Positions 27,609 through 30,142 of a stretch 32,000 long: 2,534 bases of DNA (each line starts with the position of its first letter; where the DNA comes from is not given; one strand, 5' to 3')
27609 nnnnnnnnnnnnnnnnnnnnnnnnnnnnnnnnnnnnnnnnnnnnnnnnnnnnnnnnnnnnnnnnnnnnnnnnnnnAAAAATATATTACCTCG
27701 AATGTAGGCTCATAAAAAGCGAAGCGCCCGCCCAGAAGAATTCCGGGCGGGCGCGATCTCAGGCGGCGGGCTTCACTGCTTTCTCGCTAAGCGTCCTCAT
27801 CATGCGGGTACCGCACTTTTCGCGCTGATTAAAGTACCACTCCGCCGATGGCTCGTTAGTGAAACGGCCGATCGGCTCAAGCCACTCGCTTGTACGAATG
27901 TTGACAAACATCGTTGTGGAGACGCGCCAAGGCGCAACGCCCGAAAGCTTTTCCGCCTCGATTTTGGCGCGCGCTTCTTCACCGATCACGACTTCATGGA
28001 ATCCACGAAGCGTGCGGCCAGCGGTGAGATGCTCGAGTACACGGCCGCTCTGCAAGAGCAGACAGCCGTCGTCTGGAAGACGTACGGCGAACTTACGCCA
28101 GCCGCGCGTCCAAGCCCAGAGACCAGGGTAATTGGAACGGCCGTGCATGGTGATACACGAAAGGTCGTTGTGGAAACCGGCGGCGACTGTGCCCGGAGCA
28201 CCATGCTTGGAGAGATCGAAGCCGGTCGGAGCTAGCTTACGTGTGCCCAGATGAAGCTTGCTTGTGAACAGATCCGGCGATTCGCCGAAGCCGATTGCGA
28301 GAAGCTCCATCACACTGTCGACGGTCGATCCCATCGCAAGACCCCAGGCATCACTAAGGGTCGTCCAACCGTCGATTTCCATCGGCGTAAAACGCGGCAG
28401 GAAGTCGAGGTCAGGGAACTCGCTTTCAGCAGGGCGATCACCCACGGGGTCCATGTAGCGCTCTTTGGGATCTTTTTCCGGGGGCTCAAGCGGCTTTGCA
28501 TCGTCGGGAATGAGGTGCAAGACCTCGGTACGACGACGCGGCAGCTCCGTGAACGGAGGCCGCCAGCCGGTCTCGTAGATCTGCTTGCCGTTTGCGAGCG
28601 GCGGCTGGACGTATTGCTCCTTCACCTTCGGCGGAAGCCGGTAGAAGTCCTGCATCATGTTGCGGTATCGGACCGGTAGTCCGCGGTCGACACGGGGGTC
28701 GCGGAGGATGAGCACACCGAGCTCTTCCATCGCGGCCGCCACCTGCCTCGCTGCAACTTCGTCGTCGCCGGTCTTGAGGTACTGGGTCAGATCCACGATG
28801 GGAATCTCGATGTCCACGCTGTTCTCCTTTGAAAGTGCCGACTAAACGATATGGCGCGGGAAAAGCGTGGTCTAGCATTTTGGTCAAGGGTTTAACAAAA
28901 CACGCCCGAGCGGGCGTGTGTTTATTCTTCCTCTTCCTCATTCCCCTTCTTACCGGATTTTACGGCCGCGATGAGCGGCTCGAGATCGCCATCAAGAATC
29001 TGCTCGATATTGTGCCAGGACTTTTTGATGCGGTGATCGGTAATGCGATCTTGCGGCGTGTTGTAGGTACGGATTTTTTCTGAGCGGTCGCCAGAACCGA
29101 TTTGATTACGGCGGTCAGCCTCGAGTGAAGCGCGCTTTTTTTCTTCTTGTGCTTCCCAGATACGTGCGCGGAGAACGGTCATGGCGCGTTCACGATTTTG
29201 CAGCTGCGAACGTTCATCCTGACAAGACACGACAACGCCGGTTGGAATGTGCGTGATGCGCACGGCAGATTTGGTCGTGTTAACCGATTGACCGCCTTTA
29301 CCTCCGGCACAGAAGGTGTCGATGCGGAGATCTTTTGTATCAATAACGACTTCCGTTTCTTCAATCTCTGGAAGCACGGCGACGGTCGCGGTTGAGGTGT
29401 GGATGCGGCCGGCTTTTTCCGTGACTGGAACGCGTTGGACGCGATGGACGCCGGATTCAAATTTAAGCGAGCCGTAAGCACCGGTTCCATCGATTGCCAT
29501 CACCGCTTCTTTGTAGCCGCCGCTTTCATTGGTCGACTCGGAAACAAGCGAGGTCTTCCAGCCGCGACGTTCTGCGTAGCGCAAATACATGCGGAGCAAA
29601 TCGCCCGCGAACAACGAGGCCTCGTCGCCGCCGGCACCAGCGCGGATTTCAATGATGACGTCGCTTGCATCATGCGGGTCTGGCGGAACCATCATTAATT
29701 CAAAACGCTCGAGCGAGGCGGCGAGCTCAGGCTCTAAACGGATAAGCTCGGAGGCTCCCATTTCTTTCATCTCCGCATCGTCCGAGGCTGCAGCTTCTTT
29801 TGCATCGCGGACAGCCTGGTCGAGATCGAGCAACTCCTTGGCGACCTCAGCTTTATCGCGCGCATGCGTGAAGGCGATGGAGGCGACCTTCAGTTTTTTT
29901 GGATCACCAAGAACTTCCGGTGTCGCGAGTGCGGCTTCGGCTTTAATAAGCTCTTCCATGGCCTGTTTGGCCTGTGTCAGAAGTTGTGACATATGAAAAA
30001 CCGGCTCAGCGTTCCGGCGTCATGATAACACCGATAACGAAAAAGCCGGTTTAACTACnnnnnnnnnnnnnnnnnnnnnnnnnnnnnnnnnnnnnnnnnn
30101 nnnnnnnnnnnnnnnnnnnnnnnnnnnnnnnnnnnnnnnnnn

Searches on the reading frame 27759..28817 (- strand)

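Call 32: search_protein_families(library=pfam, proteins=[window:27759-28817:-])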
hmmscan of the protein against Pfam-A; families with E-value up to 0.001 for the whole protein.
window:27759-28817:- (352 aa): 1 family
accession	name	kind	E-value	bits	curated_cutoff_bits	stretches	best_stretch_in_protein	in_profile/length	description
PF14226.12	DIOX_N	-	4.3e-08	34.3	27.3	1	5-91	1-79/117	non-haem dioxygenase in morphine synthesis N-terminal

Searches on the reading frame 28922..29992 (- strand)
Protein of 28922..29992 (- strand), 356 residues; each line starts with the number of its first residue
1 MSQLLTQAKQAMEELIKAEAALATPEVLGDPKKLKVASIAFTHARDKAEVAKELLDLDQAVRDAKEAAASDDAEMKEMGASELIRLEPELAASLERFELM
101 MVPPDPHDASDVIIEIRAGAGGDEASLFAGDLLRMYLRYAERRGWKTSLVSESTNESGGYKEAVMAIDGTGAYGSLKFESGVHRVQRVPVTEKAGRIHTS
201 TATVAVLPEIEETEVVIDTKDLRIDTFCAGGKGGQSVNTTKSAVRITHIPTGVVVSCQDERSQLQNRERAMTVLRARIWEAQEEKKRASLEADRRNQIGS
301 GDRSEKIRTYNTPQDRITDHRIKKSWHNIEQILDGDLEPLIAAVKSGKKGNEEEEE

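Call 32: search_protein_families(library=pfam, proteins=[window:28922-29992:-])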
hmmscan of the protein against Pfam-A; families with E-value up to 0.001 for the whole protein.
window:28922-29992:- (356 aa): 2 families
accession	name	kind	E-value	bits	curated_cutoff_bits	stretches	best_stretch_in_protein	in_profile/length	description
PF03462.23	PCRF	-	7.2e-64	215.6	24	1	13-204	3-194/194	PCRF domain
PF00472.26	RF-1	-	1.1e-41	141.8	35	1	212-321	2-116/116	RF-1 domain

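Call 41: search_protein_families(library=ncbifam, proteins=[window:28922-29992:-])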
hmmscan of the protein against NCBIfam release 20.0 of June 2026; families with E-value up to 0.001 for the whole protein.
window:28922-29992:- (356 aa): 5 families
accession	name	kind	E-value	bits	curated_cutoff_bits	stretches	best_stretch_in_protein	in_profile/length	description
TIGR00019.1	prfA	equivalog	1.7e-139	464.8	423.25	1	3-353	5-355/361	peptide chain release factor 1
NF001859.2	PRK00591.1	equivalog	3.3e-138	460.5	400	1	11-347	4-341/347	peptide chain release factor 1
TIGR00020.2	prfB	exception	4.1e-87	292.5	370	1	7-344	16-351/353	peptide chain release factor 2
TIGR03072.1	release_prfH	equivalog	5.3e-25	88.1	166.65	1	114-311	3-196/200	peptide chain release factor H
NF006718.0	PRK09256.1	equivalog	3.1e-09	36.7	100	1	213-247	8-42/140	alternative ribosome rescue aminoacyl-tRNA hydrolase ArfB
